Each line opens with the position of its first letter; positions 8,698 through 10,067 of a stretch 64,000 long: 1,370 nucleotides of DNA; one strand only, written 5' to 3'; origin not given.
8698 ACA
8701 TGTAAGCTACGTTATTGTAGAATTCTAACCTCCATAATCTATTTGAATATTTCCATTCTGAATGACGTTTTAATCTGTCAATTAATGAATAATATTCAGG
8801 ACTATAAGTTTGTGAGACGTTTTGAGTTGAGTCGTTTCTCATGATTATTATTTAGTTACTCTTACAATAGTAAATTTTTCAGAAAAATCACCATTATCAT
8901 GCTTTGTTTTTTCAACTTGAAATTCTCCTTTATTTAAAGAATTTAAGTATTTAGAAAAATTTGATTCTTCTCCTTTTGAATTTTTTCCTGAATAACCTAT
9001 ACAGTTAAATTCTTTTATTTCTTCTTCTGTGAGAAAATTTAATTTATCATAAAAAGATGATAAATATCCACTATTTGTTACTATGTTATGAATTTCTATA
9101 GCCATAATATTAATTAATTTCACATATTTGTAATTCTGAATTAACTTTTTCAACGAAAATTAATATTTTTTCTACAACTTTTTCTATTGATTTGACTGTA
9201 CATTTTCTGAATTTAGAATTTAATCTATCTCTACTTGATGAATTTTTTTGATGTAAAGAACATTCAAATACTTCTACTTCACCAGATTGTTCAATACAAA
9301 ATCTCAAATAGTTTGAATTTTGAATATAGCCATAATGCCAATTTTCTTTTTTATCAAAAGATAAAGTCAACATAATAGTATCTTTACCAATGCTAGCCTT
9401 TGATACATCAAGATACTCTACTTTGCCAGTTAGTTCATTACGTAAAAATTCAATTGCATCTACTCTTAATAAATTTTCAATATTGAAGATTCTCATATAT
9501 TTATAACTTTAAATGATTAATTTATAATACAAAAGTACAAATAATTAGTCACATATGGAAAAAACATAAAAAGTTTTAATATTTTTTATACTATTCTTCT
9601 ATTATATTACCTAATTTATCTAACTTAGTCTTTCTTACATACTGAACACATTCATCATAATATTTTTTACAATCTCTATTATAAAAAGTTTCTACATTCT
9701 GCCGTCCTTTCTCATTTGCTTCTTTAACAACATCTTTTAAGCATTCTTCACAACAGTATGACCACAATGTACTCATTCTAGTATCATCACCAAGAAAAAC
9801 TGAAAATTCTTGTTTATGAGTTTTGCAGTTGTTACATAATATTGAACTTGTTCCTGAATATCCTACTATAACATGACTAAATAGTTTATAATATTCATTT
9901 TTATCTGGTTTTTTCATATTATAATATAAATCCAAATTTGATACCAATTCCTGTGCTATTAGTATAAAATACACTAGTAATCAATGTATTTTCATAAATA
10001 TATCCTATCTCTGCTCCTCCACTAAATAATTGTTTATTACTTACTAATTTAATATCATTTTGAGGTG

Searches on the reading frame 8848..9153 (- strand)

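Call 27: search_protein_families(library=pfam, proteins=[window:8848-9153:-], max_evalue=0.01)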
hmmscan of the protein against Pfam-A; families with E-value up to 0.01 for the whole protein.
window:8848-9153:- (101 aa): 0 families

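Call 86: search_protein_families(library=padloc, proteins=[window:8848-9153:-], max_evalue=0.1)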
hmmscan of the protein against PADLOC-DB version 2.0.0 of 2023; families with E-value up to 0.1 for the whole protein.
window:8848-9153:- (101 aa): 1 family
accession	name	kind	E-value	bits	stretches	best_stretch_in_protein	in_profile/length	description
PDLC04404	PDC-M08B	-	0.034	12.9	0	60-91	35-66/96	-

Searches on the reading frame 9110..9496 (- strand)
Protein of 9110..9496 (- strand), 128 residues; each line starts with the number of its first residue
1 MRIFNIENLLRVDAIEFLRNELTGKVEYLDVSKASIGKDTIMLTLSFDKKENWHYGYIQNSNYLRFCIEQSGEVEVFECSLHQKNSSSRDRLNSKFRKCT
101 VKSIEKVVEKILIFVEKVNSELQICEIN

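Call 27: search_protein_families(library=pfam, proteins=[window:9110-9496:-], max_evalue=0.01)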
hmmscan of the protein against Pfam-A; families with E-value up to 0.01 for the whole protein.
window:9110-9496:- (128 aa): 0 families

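Call 86: search_protein_families(library=padloc, proteins=[window:9110-9496:-], max_evalue=0.1)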
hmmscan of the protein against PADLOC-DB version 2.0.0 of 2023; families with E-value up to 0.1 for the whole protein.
window:9110-9496:- (128 aa): 0 families

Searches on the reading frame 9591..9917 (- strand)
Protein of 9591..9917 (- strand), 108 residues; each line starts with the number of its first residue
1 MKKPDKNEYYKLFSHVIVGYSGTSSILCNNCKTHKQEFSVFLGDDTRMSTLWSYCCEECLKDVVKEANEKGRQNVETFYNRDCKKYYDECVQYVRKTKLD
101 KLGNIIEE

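Call 27: search_protein_families(library=pfam, proteins=[window:9591-9917:-], max_evalue=0.01)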
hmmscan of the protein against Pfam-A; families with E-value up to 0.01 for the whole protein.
window:9591-9917:- (108 aa): 0 families

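Call 86: search_protein_families(library=padloc, proteins=[window:9591-9917:-], max_evalue=0.1)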
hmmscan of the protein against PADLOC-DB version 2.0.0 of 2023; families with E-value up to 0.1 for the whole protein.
window:9591-9917:- (108 aa): 1 family
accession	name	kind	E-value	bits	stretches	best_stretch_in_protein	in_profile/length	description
PDLC04479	PDC-M16B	-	0.028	11.6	1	36-100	30-94/490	-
